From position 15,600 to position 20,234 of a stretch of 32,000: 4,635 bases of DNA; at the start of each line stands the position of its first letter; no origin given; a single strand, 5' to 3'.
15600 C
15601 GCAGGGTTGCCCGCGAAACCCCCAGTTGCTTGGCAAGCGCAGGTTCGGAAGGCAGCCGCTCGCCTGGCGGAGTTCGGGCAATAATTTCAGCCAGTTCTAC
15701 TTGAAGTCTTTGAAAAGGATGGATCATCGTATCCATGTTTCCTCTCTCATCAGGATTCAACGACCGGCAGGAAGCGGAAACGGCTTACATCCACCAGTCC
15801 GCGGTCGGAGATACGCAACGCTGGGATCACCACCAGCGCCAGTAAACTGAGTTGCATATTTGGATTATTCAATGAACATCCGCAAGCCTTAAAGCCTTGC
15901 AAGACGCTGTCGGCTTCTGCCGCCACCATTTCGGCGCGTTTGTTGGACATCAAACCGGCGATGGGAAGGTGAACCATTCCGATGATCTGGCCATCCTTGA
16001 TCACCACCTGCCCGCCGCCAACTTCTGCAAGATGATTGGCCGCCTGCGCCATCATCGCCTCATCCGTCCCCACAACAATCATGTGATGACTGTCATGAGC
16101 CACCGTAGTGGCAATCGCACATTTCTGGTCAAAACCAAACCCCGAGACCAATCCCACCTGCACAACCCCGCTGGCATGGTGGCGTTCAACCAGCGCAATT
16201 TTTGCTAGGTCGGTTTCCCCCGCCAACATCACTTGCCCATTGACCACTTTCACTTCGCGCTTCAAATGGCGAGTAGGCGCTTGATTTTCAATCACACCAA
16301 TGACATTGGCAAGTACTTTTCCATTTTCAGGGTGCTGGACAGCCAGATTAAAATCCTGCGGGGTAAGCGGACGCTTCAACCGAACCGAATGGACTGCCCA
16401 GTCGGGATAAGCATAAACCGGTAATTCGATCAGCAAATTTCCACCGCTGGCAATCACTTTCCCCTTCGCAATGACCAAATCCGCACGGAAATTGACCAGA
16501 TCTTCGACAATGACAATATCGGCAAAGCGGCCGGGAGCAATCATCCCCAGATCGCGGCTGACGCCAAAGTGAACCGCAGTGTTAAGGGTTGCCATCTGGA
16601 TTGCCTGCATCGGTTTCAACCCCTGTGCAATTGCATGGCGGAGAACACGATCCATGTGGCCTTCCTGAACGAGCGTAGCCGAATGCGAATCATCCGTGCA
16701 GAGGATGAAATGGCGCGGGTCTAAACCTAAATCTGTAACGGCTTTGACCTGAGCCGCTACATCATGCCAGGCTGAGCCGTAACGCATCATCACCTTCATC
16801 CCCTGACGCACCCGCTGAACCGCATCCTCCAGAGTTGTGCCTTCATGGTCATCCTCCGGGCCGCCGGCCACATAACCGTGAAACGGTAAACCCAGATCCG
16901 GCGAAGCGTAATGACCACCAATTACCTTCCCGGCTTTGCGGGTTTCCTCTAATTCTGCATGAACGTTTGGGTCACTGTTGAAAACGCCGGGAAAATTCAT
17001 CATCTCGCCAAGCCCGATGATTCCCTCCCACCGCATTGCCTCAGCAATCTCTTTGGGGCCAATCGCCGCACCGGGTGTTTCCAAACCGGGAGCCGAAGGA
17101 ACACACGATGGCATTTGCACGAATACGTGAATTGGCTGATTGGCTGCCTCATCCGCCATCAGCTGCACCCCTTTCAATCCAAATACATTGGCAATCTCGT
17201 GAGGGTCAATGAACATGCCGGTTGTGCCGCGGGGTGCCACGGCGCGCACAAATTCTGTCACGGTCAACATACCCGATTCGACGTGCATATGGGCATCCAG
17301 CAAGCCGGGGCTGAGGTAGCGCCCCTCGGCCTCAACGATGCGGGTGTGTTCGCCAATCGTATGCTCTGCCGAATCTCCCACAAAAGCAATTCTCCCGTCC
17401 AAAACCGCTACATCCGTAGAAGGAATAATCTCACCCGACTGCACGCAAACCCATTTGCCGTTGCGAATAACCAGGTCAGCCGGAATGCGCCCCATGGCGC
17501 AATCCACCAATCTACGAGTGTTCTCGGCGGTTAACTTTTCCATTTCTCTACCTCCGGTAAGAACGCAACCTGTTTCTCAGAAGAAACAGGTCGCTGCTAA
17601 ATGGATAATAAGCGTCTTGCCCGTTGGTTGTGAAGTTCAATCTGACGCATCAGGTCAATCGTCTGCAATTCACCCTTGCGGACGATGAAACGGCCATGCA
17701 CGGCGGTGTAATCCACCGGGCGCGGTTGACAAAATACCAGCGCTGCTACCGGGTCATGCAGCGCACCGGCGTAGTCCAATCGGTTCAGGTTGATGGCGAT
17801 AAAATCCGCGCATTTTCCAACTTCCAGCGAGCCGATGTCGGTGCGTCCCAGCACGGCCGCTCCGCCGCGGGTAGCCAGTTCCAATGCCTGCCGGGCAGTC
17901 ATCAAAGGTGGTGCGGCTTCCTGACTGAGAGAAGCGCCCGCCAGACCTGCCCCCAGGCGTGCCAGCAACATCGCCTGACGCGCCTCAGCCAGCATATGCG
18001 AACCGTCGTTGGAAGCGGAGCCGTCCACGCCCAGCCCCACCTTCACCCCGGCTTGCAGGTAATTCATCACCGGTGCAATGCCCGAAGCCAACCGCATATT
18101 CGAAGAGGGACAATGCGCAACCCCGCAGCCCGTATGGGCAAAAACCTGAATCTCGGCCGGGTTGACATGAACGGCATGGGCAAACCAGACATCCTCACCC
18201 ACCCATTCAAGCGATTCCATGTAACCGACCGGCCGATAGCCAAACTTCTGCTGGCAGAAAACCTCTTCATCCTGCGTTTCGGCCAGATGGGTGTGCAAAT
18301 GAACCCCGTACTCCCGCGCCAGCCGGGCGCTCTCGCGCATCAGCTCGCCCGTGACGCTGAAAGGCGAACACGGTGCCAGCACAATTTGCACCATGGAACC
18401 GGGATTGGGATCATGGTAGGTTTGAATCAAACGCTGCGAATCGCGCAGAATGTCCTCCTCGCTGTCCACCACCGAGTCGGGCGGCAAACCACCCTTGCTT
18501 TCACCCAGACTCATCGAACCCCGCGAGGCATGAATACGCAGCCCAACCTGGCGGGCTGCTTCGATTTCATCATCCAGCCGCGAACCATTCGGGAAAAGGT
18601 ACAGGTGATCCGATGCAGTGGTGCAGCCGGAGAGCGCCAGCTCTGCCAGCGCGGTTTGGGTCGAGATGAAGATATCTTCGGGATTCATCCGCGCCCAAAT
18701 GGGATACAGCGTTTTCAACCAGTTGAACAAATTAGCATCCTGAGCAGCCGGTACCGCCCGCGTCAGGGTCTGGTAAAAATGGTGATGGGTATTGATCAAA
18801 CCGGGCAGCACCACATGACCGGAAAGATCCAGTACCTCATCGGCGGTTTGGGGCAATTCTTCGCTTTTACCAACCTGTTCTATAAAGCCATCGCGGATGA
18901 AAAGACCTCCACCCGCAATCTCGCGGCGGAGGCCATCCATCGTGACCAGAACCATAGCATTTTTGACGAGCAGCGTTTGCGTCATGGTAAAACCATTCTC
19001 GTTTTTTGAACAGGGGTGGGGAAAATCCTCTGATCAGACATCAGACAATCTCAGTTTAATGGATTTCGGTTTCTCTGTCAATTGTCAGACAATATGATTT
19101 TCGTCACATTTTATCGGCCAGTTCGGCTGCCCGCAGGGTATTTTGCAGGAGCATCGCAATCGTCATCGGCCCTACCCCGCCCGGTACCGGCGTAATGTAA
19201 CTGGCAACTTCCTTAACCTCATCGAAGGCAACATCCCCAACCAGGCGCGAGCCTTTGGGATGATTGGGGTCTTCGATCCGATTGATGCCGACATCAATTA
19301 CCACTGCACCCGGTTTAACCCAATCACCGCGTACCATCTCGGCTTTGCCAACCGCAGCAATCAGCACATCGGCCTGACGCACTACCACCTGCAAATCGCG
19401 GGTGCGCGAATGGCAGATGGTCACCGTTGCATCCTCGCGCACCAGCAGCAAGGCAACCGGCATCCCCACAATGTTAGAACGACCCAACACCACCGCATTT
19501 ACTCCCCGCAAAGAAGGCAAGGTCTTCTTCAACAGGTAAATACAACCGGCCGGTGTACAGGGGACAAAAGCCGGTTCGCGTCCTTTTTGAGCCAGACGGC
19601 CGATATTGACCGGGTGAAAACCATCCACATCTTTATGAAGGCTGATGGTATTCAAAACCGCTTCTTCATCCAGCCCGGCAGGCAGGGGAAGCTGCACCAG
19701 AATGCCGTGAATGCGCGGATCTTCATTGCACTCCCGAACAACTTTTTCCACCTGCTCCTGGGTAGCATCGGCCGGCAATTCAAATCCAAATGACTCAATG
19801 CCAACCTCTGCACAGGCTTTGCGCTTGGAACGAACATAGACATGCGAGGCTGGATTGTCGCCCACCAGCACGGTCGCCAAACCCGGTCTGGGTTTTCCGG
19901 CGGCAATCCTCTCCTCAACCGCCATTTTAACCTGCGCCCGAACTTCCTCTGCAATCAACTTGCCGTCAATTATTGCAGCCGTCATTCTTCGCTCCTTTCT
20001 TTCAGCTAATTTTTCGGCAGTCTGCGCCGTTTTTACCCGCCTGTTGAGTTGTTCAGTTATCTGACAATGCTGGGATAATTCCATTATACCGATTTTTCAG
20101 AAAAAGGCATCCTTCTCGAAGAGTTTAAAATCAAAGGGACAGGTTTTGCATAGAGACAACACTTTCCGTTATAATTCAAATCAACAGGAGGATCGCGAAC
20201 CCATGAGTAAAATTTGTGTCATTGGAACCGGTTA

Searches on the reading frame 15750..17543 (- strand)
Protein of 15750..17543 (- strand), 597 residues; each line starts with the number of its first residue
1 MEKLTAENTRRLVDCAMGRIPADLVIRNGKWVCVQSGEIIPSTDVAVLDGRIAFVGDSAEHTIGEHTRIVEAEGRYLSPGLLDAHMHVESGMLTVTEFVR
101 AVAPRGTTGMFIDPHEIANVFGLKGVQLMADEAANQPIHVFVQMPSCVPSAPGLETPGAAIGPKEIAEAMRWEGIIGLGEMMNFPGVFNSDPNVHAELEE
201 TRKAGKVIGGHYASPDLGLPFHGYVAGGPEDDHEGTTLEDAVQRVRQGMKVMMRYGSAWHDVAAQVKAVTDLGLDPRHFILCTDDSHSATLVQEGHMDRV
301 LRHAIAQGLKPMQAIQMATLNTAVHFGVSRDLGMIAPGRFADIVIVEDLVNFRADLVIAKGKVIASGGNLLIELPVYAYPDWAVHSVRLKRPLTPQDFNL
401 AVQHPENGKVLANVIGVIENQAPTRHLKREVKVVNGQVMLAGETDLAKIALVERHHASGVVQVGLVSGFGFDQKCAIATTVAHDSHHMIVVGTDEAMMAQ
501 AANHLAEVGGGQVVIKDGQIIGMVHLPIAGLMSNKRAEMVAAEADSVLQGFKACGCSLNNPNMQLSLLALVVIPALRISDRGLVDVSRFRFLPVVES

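Call 4: search_protein_families(library=ncbifam, proteins=[window:15750-17543:-], max_evalue=0.00001)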
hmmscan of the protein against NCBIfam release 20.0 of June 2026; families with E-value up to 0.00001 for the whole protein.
window:15750-17543:- (597 aa): 25 families
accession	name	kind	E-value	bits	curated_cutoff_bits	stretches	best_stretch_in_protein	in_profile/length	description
TIGR01178.1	ade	equivalog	8.3e-153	509.8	472.5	1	23-592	1-550/552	adenine deaminase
NF007457.0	PRK10027.1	equivalog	1.6e-111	373.4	768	1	3-593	11-583/588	adenine deaminase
NF051886.1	XaaProDiPepCaul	equivalog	1.6e-19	70.2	500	2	292-347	319-374/398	Xaa-Pro dipeptidase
NF006689.0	PRK09237.1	equivalog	4.8e-14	51.7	371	1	23-91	4-69/383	amidohydrolase/deacetylase family metallohydrolase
NF009060.0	PRK12394.1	equivalog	5.1e-12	45.3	442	1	22-88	3-65/381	metallo-dependent hydrolase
TIGR03178.1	allantoinase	equivalog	2.8e-11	42.9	357.85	1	23-89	1-61/441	allantoinase AllB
NF005557.0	PRK07228.1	equivalog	4.6e-11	42.1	522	0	24-88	3-65/445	5'-deoxyadenosine deaminase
NF011990.0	PRK15446.2-6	subfamily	4.7e-11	42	233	1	24-86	3-64/390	alpha-D-ribose 1-methylphosphonate 5-triphosphate diphosphatase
TIGR02318.1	phosphono_phnM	equivalog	1.3e-10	40.8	390.55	0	307-364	318-375/376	phosphonate metabolism protein PhnM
NF006056.0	PRK08204.1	subfamily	1.9e-10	40.1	391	0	24-88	5-67/449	hypothetical protein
NF004839.0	PRK06189.1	equivalog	6.4e-10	38.2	631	1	23-89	4-64/451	allantoinase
NF006549.0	PRK09045.1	equivalog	6.6e-10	38.2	540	0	306-347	338-379/444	TRZ/ATZ family hydrolase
TIGR01224.1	hutI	equivalog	4.4e-09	35.6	298.15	0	42-89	3-50/377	imidazolonepropionase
NF009686.0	PRK13207.1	subfamily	6.3e-09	35.1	354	0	315-366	406-458/569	urease subunit alpha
TIGR02033.1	D-hydantoinase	equivalog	8.3e-09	34.9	393.25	1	25-113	2-90/454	dihydropyrimidinase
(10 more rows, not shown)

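Call 5: search_protein_families(library=pfam, proteins=[window:15750-17543:-], max_evalue=0.00001)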
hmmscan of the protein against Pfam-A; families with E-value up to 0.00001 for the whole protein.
window:15750-17543:- (597 aa): 3 families
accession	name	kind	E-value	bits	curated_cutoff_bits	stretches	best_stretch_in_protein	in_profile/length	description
PF13382.11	Adenine_deam_C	-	4.6e-58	195.8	27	1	423-589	3-168/169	Adenine deaminase C-terminal domain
PF01979.26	Amidohydro_1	-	1.9e-28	100.2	25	1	76-363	1-344/345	Amidohydrolase family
PF07969.17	Amidohydro_3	-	6.6e-10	39.5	29.7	0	306-363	404-470/472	Amidohydrolase family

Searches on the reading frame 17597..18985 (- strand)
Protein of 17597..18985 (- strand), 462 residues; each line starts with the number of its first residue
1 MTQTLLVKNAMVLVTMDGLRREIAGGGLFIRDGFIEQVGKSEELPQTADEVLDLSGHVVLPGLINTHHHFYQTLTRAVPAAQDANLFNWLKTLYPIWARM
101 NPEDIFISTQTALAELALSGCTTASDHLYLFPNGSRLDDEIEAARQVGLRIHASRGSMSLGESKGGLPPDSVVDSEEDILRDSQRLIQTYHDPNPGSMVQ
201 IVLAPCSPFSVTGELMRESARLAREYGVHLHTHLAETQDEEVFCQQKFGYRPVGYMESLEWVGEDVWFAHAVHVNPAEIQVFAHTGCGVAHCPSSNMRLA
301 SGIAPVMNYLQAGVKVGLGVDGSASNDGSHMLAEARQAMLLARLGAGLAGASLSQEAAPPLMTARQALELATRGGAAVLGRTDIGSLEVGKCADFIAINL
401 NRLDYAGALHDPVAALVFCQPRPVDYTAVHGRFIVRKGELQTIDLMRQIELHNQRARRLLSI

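Call 4: search_protein_families(library=ncbifam, proteins=[window:17597-18985:-], max_evalue=0.00001)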
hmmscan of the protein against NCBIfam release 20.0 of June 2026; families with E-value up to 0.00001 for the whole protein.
window:17597-18985:- (462 aa): 33 families (the best 25 are shown)
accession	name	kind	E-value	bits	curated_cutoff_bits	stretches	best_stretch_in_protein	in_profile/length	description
NF006055.0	PRK08203.1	equivalog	1.3e-210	699.7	532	1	2-460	3-451/455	8-oxoguanine deaminase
NF009059.0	PRK12393.1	equivalog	3e-115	385.6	543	1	2-449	4-445/460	amidohydrolase family protein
NF005557.0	PRK07228.1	equivalog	2.2e-88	296.9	522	1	5-452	3-430/445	5'-deoxyadenosine deaminase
NF006549.0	PRK09045.1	equivalog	5.1e-76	256.1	540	1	9-454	13-434/444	TRZ/ATZ family hydrolase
NF004701.0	PRK06038.1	equivalog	1.8e-72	244.4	609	1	3-459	4-426/432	N-ethylammeline chlorohydrolase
NF006252.0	PRK08393.1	equivalog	4.7e-64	217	617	1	5-447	3-411/424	N-ethylammeline chlorohydrolase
NF012037.0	PRK15493.1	equivalog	1.1e-61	209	779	1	12-449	9-423/435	bifunctional S-methyl-5'-thioadenosine deaminase/S-adenosylhomocysteine deaminase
NF005211.0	PRK06687.1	equivalog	4.6e-61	206.9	703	1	13-445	9-419/419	TRZ/ATZ family protein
NF006056.0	PRK08204.1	subfamily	2.5e-60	204.5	391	1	3-460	3-441/449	hypothetical protein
NF006681.0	PRK09229.1-2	equivalog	9.8e-54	182.8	362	1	27-444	23-434/451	formimidoylglutamate deiminase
TIGR02967.1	guan_deamin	equivalog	5.8e-50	170.4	375.4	1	27-401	8-363/401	guanine deaminase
NF006679.0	PRK09228.1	subfamily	3.3e-48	164.5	351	1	21-402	27-389/433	guanine deaminase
NF004995.0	PRK06380.1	subfamily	9.9e-46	156.5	567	1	5-444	3-408/418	metal-dependent hydrolase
TIGR02022.1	hutF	equivalog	1.1e-42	146.4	413.05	1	47-441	38-437/455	formimidoylglutamate deiminase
NF005540.0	PRK07203.1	equivalog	1.2e-40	139.5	444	1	5-458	2-437/444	putative aminohydrolase SsnA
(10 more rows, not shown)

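Call 5: search_protein_families(library=pfam, proteins=[window:17597-18985:-], max_evalue=0.00001)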
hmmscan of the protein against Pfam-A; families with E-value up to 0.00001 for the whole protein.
window:17597-18985:- (462 aa): 2 families
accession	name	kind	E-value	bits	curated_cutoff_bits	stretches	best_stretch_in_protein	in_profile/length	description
PF01979.26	Amidohydro_1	-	1e-57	196.4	25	1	58-432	1-343/345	Amidohydrolase family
PF07969.17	Amidohydro_3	-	3e-15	57.1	29.7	1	103-434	155-471/472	Amidohydrolase family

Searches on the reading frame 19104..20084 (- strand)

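Call 6: search_protein_families(library=ncbifam, proteins=[window:19104-20084:-], max_evalue=1e-10)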
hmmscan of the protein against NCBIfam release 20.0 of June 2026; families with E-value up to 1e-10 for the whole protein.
window:19104-20084:- (326 aa): 30 families (the best 25 are shown)
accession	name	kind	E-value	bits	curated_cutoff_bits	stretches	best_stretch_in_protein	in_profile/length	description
NF010785.0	PRK14188.1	subfamily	9.2e-127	422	396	1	34-323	1-289/297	bifunctional methylenetetrahydrofolate dehydrogenase/methenyltetrahydrofolate cyclohydrolase FolD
NF008058.0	PRK10792.1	equivalog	1.5e-116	388.3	355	1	34-323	1-282/285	bifunctional methylenetetrahydrofolate dehydrogenase/methenyltetrahydrofolate cyclohydrolase FolD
NF010786.0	PRK14189.1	subfamily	7.8e-113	376.3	421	1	34-324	1-282/285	bifunctional methylenetetrahydrofolate dehydrogenase/methenyltetrahydrofolate cyclohydrolase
NF010783.0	PRK14186.1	equivalog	3.4e-108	361.3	333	1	36-319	2-281/297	bifunctional methylenetetrahydrofolate dehydrogenase/methenyltetrahydrofolate cyclohydrolase FolD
NF010781.0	PRK14184.1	equivalog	1.8e-103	345.6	438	1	37-319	2-279/286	bifunctional 5,10-methylene-tetrahydrofolate dehydrogenase/ 5,10-methylene-tetrahydrofolate cyclohydrolase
NF010790.0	PRK14194.1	equivalog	3.3e-103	345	508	1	34-323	2-285/301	bifunctional methylenetetrahydrofolate dehydrogenase/methenyltetrahydrofolate cyclohydrolase FolD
NF010771.0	PRK14174.1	equivalog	8.6e-101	336.9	530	1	37-321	2-290/295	bifunctional 5,10-methylene-tetrahydrofolate dehydrogenase/ 5,10-methylene-tetrahydrofolate cyclohydrolase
NF010767.0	PRK14170.1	equivalog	1.1e-100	336.3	559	1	37-326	3-283/284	bifunctional methylenetetrahydrofolate dehydrogenase/methenyltetrahydrofolate cyclohydrolase FolD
NF010787.0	PRK14191.1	equivalog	1.7e-100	335.8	423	1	37-322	2-279/285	bifunctional methylenetetrahydrofolate dehydrogenase/methenyltetrahydrofolate cyclohydrolase FolD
NF010775.0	PRK14178.1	equivalog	2e-100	335.6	465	1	38-322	2-273/279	bifunctional methylenetetrahydrofolate dehydrogenase/methenyltetrahydrofolate cyclohydrolase FolD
NF010776.0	PRK14179.1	equivalog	9.2e-100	333.4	445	1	37-321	3-279/284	bifunctional methylenetetrahydrofolate dehydrogenase/methenyltetrahydrofolate cyclohydrolase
NF010784.0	PRK14187.1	equivalog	9.4e-97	323.7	486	1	34-322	1-286/300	bifunctional methylenetetrahydrofolate dehydrogenase/methenyltetrahydrofolate cyclohydrolase FolD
NF010764.0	PRK14167.1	subfamily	1.1e-96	323.5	477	1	36-324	2-290/297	bifunctional 5,10-methylene-tetrahydrofolate dehydrogenase/ 5,10-methylene-tetrahydrofolate cyclohydrolase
NF010789.1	PRK14193.1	equivalog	1.2e-95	320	401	1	35-321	1-279/281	bifunctional methylenetetrahydrofolate dehydrogenase/methenyltetrahydrofolate cyclohydrolase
NF010780.0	PRK14183.1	equivalog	3.5e-94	315.2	480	1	37-321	2-278/283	bifunctional 5,10-methylene-tetrahydrofolate dehydrogenase/ 5,10-methylene-tetrahydrofolate cyclohydrolase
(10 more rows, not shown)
